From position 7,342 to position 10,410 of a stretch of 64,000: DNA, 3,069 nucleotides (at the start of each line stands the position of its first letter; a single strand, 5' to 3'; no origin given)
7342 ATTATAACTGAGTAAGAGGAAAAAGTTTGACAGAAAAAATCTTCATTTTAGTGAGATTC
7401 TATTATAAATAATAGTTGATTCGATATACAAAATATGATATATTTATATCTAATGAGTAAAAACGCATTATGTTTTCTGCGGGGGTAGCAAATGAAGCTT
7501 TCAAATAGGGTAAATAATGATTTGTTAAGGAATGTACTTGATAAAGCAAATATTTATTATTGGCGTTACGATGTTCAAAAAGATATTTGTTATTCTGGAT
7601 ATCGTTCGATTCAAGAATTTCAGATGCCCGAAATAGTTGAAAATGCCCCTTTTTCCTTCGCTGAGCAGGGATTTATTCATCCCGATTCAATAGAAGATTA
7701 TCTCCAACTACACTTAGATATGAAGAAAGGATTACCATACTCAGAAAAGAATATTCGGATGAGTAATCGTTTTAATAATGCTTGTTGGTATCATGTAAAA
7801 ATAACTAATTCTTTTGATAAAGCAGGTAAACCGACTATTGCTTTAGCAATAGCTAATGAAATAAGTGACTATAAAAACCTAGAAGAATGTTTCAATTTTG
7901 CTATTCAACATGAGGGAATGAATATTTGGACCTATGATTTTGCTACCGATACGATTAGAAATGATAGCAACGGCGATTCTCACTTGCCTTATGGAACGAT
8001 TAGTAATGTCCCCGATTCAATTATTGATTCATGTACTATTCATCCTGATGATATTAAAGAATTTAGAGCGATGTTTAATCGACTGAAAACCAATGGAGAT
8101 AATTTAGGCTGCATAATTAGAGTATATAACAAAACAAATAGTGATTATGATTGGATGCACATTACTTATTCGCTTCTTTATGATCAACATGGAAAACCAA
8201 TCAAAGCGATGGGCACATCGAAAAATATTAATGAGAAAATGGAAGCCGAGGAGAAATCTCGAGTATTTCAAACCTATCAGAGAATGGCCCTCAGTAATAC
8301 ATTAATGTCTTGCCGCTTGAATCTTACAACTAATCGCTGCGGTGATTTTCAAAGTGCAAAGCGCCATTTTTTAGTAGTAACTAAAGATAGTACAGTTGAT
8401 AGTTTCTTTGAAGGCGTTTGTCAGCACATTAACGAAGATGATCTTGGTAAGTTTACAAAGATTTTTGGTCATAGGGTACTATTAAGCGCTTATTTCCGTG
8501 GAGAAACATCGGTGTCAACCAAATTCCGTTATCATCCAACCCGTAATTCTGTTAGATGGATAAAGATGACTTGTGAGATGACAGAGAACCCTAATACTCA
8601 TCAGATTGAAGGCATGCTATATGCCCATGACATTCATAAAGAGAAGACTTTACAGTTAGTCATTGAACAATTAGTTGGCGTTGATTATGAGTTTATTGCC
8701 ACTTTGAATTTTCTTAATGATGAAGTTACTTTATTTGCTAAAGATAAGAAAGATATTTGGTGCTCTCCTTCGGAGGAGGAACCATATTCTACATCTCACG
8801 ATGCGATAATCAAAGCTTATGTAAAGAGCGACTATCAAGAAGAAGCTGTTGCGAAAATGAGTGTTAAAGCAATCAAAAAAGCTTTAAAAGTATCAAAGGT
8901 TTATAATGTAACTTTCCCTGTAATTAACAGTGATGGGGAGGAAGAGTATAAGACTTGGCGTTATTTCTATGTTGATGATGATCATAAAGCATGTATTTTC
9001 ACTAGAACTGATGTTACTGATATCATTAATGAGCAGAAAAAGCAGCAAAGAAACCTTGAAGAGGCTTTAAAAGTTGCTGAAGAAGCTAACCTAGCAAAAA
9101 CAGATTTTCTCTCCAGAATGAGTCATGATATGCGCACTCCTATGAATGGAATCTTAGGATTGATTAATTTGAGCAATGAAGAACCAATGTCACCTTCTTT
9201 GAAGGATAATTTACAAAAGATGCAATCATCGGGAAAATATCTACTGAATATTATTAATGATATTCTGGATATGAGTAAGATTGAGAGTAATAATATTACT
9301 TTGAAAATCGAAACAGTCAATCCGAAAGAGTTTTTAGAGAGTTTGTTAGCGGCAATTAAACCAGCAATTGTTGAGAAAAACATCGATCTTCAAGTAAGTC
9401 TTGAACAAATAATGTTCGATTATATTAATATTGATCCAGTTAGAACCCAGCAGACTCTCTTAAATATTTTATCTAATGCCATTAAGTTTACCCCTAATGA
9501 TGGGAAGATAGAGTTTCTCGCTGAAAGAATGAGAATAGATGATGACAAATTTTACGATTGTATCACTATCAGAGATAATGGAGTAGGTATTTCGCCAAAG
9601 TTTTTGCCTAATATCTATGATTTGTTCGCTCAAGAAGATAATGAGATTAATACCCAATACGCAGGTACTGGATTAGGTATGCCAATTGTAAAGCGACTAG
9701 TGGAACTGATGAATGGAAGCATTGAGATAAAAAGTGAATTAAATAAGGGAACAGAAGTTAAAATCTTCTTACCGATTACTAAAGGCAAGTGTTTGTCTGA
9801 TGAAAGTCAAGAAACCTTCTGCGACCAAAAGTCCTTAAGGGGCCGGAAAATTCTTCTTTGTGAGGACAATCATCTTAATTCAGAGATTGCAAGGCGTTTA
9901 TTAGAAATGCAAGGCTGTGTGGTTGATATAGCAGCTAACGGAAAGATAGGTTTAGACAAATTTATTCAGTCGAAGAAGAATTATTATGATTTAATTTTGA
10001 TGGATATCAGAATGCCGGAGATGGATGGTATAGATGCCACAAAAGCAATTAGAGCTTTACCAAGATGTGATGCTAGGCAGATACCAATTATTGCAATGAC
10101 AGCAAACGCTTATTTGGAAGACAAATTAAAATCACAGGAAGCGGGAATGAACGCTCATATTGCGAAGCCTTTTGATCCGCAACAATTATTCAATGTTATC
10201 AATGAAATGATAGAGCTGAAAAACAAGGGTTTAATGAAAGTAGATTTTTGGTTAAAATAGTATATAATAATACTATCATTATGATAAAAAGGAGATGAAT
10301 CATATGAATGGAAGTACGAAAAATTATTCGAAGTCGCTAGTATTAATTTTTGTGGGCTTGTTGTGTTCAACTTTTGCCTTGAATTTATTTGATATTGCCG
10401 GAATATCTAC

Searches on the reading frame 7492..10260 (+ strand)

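Call 49: search_protein_families(library=pfam, proteins=[window:7492-10260:+], max_evalue=0.00001)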
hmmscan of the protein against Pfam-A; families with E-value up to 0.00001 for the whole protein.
window:7492-10260:+ (922 aa): 4 families
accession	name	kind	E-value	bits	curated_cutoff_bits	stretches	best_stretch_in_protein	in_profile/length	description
PF00072.30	Response_reg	-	5.5e-26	91.3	30.2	1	787-903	1-110/111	Response regulator receiver domain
PF02518.31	HATPase_c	-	1.3e-24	87.2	26.4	1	648-763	2-110/111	Histidine kinase-, DNA gyrase B-, and HSP90-like ATPase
PF00512.31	HisKA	-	3.4e-17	62.7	26.9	1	535-599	1-65/66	His Kinase A (phospho-acceptor) domain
PF08447.18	PAS_3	-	3.4e-14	53.3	25.6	1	182-242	29-88/89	PAS fold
